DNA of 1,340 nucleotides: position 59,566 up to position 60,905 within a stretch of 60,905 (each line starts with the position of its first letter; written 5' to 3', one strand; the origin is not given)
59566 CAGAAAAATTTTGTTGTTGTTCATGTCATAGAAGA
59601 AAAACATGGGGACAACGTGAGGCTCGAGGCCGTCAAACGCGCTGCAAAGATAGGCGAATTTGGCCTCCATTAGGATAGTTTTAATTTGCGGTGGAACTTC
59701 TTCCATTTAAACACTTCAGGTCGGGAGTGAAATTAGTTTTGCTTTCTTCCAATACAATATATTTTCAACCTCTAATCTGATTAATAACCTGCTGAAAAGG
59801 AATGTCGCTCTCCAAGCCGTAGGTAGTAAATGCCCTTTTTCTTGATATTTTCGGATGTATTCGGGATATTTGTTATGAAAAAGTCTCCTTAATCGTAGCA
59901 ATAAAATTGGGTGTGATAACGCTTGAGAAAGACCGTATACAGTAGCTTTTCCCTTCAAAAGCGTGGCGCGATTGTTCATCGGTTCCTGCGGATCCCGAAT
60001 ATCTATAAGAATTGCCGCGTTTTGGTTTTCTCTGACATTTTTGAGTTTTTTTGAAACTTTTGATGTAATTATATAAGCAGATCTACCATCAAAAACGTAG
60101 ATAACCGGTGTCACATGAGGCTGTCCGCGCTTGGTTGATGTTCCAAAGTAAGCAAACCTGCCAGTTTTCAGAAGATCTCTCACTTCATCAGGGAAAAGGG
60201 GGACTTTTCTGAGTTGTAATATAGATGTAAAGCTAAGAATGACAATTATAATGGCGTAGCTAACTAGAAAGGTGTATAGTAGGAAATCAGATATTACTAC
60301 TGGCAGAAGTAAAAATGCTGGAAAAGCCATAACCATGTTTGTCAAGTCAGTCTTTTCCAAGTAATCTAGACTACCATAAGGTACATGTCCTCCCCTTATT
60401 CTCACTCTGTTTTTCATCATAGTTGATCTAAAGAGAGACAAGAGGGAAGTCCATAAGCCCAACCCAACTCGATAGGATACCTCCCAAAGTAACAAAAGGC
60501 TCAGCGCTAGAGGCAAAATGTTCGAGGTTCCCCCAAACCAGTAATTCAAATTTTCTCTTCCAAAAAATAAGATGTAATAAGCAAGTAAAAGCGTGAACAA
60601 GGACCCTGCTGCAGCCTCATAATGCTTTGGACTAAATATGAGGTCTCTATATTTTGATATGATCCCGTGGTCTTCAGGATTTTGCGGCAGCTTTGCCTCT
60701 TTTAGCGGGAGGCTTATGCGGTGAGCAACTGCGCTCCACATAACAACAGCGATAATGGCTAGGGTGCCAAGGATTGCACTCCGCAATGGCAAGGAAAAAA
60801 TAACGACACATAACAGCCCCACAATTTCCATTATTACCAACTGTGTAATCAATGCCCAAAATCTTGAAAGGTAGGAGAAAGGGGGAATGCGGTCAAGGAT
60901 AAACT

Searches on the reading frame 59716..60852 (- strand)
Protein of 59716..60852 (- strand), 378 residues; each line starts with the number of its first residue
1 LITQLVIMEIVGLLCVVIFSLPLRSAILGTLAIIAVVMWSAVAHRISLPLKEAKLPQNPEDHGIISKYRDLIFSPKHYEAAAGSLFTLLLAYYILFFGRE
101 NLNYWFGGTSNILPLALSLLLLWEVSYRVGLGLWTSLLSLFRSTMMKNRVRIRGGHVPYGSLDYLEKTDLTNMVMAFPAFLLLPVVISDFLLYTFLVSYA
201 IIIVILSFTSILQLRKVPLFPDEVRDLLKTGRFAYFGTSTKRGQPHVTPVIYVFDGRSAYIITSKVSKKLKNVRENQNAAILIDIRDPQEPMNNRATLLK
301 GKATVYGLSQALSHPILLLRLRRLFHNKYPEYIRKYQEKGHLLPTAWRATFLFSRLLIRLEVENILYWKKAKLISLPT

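Call 40: search_protein_families(library=pfam, proteins=[window:59716-60852:-], max_evalue=0.001)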
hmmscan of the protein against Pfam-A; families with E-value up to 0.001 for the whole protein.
window:59716-60852:- (378 aa): 3 families
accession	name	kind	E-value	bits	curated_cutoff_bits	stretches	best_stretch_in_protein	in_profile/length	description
PF24374.1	DUF7530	-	4.7e-15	56.4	27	1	2-208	27-218/220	Family of unknown function (DUF7530)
PF01243.27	PNPOx_N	-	2.3e-12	47.8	28.1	1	220-306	1-76/120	Pyridoxamine 5'-phosphate oxidase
PF12900.13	Pyridox_ox_2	-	4.9e-07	30.2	27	1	222-282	3-64/140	Pyridoxamine 5'-phosphate oxidase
